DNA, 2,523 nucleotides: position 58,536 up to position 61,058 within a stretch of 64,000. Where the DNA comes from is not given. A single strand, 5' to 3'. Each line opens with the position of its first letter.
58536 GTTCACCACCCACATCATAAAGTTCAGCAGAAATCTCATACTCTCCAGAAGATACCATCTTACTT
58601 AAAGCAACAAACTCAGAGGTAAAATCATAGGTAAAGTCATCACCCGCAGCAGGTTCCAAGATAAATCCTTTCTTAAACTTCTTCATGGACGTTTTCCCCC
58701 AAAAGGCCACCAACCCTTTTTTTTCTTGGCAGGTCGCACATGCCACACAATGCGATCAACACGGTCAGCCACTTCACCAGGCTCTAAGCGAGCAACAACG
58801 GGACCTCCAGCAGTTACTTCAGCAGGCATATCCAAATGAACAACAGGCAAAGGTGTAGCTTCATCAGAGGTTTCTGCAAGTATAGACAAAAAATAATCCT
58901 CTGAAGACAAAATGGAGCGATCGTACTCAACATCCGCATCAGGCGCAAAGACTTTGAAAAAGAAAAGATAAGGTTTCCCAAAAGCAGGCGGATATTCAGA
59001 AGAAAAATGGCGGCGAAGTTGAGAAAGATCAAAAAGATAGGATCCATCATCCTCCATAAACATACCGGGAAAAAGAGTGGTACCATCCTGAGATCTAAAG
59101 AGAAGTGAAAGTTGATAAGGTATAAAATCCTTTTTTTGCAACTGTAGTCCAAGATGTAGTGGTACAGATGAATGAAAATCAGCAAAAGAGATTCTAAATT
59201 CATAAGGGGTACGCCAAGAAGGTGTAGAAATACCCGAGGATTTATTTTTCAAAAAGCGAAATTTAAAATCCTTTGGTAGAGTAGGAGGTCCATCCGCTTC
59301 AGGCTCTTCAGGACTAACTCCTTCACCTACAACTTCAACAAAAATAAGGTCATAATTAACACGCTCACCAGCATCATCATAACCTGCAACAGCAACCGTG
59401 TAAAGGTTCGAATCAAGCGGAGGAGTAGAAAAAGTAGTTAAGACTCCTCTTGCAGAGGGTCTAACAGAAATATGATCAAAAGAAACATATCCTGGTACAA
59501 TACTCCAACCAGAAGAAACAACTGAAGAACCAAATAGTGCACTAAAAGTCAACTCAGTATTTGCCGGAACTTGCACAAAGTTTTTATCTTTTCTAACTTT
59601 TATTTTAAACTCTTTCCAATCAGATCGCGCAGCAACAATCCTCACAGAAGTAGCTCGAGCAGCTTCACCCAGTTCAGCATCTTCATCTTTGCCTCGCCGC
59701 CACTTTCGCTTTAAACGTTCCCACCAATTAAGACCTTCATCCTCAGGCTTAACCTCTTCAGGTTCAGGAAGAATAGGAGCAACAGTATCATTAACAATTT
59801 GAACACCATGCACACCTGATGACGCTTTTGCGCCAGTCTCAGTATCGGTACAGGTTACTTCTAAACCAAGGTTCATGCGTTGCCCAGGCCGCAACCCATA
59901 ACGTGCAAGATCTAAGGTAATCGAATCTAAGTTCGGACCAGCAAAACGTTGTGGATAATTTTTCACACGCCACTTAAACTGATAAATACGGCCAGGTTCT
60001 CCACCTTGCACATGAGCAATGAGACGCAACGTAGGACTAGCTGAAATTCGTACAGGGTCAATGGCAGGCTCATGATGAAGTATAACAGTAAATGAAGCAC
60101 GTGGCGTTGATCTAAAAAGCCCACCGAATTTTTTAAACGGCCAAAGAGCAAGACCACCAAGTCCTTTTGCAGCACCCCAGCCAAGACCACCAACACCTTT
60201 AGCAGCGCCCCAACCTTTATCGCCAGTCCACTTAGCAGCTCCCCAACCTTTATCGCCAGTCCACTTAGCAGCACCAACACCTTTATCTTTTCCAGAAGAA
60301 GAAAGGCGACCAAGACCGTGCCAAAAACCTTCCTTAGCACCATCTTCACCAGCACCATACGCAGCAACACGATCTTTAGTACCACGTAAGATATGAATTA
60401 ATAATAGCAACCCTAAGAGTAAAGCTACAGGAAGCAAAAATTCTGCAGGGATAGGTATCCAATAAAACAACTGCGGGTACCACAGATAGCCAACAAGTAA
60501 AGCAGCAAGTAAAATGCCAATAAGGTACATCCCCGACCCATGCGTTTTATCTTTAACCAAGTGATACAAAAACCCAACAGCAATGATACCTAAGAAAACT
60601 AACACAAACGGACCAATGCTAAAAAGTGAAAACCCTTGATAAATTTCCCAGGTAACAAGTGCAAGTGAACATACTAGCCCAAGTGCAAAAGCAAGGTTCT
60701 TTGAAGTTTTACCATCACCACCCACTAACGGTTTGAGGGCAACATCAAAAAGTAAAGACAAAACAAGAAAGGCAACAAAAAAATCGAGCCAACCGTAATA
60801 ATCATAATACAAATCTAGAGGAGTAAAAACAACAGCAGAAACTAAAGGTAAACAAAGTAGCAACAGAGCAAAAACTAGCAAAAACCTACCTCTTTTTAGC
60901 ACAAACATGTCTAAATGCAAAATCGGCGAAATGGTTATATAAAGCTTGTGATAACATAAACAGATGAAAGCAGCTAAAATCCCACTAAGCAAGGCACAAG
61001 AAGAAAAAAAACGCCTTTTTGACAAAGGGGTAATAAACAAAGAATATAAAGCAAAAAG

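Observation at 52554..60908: Four-gene, ATGA-coupled operon of giant ORFan proteins: a polytopic membrane protein with W/G repeats plus three soluble acidic-tailed proteins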

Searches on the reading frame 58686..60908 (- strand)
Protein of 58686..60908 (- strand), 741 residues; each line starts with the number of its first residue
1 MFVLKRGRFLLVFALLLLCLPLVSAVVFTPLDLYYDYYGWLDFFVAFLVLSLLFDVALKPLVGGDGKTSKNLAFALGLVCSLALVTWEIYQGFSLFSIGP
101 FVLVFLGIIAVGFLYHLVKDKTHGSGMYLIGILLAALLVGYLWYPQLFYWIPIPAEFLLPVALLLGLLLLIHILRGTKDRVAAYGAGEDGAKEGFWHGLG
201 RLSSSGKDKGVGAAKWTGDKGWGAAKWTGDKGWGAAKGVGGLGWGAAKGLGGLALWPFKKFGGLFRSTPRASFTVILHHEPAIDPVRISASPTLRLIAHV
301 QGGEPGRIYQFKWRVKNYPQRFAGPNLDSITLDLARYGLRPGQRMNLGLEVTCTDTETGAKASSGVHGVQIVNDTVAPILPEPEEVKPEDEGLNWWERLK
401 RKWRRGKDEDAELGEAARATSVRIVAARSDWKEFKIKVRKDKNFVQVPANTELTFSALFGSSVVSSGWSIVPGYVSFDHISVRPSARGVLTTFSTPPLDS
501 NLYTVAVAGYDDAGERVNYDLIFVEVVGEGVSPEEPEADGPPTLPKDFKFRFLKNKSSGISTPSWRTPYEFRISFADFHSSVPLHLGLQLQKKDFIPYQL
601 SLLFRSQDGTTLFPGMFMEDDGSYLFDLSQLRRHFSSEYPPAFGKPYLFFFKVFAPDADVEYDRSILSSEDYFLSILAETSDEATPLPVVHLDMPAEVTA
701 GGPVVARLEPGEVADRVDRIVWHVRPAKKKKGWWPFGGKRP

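Call 6: search_protein_families(library=pfam, proteins=[window:58686-60908:-], max_evalue=1)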
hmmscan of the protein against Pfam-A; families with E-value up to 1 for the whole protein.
window:58686-60908:- (741 aa): 0 families

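Call 11: search_protein_families(library=ncbifam, proteins=[window:58686-60908:-], max_evalue=1)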
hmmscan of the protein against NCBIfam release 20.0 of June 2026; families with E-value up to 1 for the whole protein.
window:58686-60908:- (741 aa): 0 families

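Call 12: search_protein_families(library=phrogs, proteins=[window:58686-60908:-], max_evalue=1)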
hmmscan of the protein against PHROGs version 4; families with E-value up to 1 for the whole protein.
window:58686-60908:- (741 aa): 1 family
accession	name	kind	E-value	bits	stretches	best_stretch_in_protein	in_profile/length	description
phrog_33632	-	unknown function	0.38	11.4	1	689-738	101-150/208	-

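Call 14: list_cluster_members(proteins=[window:58686-60908:-, window:56878-58686:-, window:55502-56878:-, window:52557-55502:-, window:51550-52554:+, window:48060-50345:+])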
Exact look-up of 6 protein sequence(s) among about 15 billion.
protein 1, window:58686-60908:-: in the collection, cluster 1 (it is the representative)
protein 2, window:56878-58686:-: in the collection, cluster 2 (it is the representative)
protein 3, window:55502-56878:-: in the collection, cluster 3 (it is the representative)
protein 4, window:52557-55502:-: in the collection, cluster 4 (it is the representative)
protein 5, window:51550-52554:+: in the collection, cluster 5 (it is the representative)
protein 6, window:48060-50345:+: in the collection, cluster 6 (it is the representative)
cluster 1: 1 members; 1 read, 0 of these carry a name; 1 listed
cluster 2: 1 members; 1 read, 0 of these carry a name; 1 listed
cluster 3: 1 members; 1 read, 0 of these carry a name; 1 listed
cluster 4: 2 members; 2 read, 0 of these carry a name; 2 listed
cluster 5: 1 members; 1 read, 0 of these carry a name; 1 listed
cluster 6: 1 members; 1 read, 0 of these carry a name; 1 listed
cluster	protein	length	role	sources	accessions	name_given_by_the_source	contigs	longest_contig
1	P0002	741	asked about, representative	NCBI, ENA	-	-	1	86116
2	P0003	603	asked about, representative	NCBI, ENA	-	-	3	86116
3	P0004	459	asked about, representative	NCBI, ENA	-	-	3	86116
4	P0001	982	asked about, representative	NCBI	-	-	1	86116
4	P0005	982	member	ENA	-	-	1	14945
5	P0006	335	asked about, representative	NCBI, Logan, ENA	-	-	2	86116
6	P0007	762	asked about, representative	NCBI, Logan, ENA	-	-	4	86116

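Call 15: find_encoding_contigs(protein=P0004, flank=10000, max_places=6)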
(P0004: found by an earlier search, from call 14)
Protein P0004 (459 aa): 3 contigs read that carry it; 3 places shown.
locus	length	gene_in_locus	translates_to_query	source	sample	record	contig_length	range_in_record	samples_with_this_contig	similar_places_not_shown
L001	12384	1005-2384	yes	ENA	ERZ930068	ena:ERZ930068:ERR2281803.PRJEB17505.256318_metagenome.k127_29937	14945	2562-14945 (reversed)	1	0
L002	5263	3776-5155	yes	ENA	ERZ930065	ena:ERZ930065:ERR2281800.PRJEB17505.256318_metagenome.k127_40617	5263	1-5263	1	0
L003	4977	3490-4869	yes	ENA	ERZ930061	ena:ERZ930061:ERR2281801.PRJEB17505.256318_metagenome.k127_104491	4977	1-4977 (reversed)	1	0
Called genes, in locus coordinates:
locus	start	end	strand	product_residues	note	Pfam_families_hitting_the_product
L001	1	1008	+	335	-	?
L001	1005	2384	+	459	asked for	-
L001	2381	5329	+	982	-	-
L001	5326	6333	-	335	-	PF00752:XPG_N, PF00867:XPG_I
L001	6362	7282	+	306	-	PF00557:Peptidase_M24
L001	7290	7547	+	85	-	-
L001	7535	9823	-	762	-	PF02359:CDC48_N, PF02933:CDC48_2 (weak), PF05496:RuvB_N (weak), PF13191:AAA_16 (weak), PF00004:AAA, PF17862:AAA_lid_3, PF00004:AAA, PF17862:AAA_lid_3, +26 more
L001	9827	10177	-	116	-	-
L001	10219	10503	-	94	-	-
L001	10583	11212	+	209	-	PF00154:RecA_N, PF06745:ATPase (weak), PF08423:Rad51, PF13481:AAA_25, PF13479:AAA_24 (weak)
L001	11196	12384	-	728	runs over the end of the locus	PF01751:Toprim, PF01131:Topoisom_bac, PF01396:Zn_ribbon_Top1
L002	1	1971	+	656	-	?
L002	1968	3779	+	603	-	-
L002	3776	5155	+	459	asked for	-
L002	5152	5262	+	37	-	?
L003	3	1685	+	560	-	?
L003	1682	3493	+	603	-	-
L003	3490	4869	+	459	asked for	-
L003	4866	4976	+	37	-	?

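Call 18: find_homologous_proteins(query=P0002, max_evalue=0.01)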
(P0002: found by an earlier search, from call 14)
Query P0002 (741 aa): 1 proteins with E <= 0.01 among 8000 candidates.
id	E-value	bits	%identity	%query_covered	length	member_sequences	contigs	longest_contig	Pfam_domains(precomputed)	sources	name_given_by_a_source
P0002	0.0e+0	1714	100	100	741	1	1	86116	-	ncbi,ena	-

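Call 20: find_related_loci(query=P0006, collection=genome_contigs, flank=10000)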
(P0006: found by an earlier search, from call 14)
Query P0006 (335 aa) in genome_contigs; peptide patterns used: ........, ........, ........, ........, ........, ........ (x = any residue, [..] = any of these).
413 stretches matched a pattern; 1 encode a relative of the query (tblastn E <= 1e-3); 1 distinct loci.
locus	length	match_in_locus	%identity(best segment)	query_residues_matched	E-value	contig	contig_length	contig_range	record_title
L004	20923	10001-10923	58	1-335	2e-92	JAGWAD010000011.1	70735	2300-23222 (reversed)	Candidatus Woesearchaeota archaeon isolate RIFCSPLOWO2_01_FULL_28_39 rifcsplowo2_01_scaffold_1555, whole genome shotgun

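Call 23: search_protein_families(library=pfam, proteins=[L004:15612-18038:-, L004:14186-15517:-, L004:13004-14161:+, L004:12132-12905:-, L004:10935-12077:-, L004:4703-7324:+], max_evalue=0.01)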
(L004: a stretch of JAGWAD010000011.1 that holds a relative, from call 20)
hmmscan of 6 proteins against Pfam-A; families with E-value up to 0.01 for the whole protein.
L004:15612-18038:- (809 aa): 0 families

L004:14186-15517:- (444 aa): 4 families
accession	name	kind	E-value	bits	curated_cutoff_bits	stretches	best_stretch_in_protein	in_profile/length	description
PF00534.26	Glycos_transf_1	-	3.8e-24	85.6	26.4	1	222-373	11-163/172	Glycosyl transferases group 1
PF13692.12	Glyco_trans_1_4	-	2.1e-23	83.6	27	1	226-367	2-141/142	Glycosyl transferases group 1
PF20706.3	GT4-conflict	-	2.5e-10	40.4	26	1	223-337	195-316/385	Family 4 Glycosyltransferase in conflict systems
PF21343.2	ACAD9-ACADV_C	-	0.0084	16.9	27.8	0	377-413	27-64/120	ACAD9/ACADV, C-terminal domain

L004:13004-14161:+ (386 aa): 0 families

L004:12132-12905:- (258 aa): 1 family
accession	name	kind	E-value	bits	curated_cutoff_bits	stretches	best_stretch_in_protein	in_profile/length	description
PF13181.12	TPR_8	-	0.0027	18.2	25.7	1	225-251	4-30/34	Tetratricopeptide repeat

L004:10935-12077:- (381 aa): 3 families
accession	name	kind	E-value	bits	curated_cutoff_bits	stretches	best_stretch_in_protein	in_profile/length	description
PF00534.26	Glycos_transf_1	-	6.8e-19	68.5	26.4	1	171-286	10-121/172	Glycosyl transferases group 1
PF13692.12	Glyco_trans_1_4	-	4.1e-16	59.9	27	1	176-286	2-105/142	Glycosyl transferases group 1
PF20706.3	GT4-conflict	-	8.9e-05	22.1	26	1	172-287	194-311/385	Family 4 Glycosyltransferase in conflict systems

L004:4703-7324:+ (874 aa): 0 families

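Call 39: search_solved_structures(query=P0003, max_evalue=10)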
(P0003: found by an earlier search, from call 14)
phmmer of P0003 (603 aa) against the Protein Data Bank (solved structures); distinct sequences matched with E-value up to 10: 0.

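Call 40: search_solved_structures(query=P0004, max_evalue=10)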
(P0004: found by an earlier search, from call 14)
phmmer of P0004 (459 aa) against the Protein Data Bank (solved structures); distinct sequences matched with E-value up to 10: 8.
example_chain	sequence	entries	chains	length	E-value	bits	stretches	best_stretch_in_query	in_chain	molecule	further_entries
3qft_A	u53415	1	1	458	0.24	13.4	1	202-258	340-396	NADPH--cytochrome P450 reductase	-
3qfs_A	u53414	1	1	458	0.24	13.4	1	202-258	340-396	NADPH--cytochrome P450 reductase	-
3qfr_A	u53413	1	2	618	0.37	12.8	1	202-258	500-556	NADPH--cytochrome P450 reductase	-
5fa6_A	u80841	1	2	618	0.37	12.8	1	202-258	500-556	NADPH--cytochrome P450 reductase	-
3qfc_A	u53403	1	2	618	0.37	12.8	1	202-258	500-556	NADPH--cytochrome P450 reductase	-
3qe2_A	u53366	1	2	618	0.37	12.8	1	202-258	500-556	NADPH--cytochrome P450 reductase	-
5emn_A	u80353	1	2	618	0.37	12.8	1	202-258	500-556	NADPH--cytochrome P450 reductase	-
3fjo_A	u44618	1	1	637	0.38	12.7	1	202-258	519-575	NADPH-cytochrome P450 reductase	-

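Call 41: search_solved_structures(query=P0002, max_evalue=10)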
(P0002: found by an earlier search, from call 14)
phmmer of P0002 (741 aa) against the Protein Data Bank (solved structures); distinct sequences matched with E-value up to 10: 0.

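Call 64: search_protein_families(library=padloc, proteins=[P0002, P0003, P0004], max_evalue=1)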
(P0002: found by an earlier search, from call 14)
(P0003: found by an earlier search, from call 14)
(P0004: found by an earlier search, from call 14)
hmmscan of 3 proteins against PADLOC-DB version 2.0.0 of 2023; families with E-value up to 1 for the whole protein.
P0002 (741 aa): 0 families

P0003 (603 aa): 0 families

P0004 (459 aa): 0 families

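Call 67: find_related_loci(query=A4, collection=viral_contigs, flank=10000)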
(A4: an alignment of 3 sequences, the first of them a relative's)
Query A4 (603 aa) in viral_contigs; peptide patterns used: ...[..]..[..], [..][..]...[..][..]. (x = any residue, [..] = any of these).
97 stretches matched a pattern, but none encodes a relative of the query by tblastn (E <= 1e-3).

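Call 73: predict_structure(alignment_id=A4)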
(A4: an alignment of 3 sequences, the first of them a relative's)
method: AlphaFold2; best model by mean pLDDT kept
length: 603 residues; sequences in the alignment: 3
mean_pLDDT: 30.8   pTM: 0.22
mean pLDDT of the five models: 30.8, 28.2, 25.7, 24.8, 24.7
residues with pLDDT >= 90: 0; 70-90: 0; 50-70: 0; < 50: 603
segments of 3 or more residues with pLDDT < 50: 1-603
pLDDT, mean of each block of 10 residues (from residue 1): 24 26 28 30 31 27 23 27 25 23 27 32 41 47 42 38 37 35 41 43 34 26 30 31 34 32 35 33 33 36 32 31 33 32 28 29 24 28 37 29 28 28 27 26 27 25 25 27 25 26 27 30 29 31 33 37 31 29 30 40 38
secondary structure, 60 per line:
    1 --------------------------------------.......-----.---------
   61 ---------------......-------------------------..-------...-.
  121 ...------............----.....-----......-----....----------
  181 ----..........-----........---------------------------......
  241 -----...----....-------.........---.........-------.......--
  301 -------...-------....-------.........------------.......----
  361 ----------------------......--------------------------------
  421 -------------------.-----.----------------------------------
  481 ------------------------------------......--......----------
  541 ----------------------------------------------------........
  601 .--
elements in order: E39-45 H76-81 E120-123 E133-141 E146-150 E159-161 E167-170 E185-194 E200-207 E235-240 H253-256 E264-269 E276-284 H292-298 E308-310 H318-321 E329-337 E350-356 H383-388 E517-522 E525-530 H593-601

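Call 92: search_protein_families(library=ncbifam, proteins=[L004:17439-18038:-], max_evalue=5)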
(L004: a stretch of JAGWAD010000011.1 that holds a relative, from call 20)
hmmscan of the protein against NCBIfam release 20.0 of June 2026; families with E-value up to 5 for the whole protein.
L004:17439-18038:- (200 aa): 1 family
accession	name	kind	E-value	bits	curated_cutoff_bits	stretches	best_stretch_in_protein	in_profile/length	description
NF046003.1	DxFTY_mem_plasm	subfamily_domain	0.0074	16.7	60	1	102-187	42-126/130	DxFTY motif-containing membrane protein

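Call 95: search_dna_similar(query=P0003, collection=phages, mode=protein, max_evalue=0.01, max_rows=5)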
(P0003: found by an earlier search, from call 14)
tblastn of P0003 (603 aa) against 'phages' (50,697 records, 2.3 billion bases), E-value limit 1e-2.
No match.

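Call 96: search_dna_similar(query=P0004, collection=phages, mode=protein, max_evalue=0.01, max_rows=5)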
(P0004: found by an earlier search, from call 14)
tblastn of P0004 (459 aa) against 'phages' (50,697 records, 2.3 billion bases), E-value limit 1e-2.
No match.
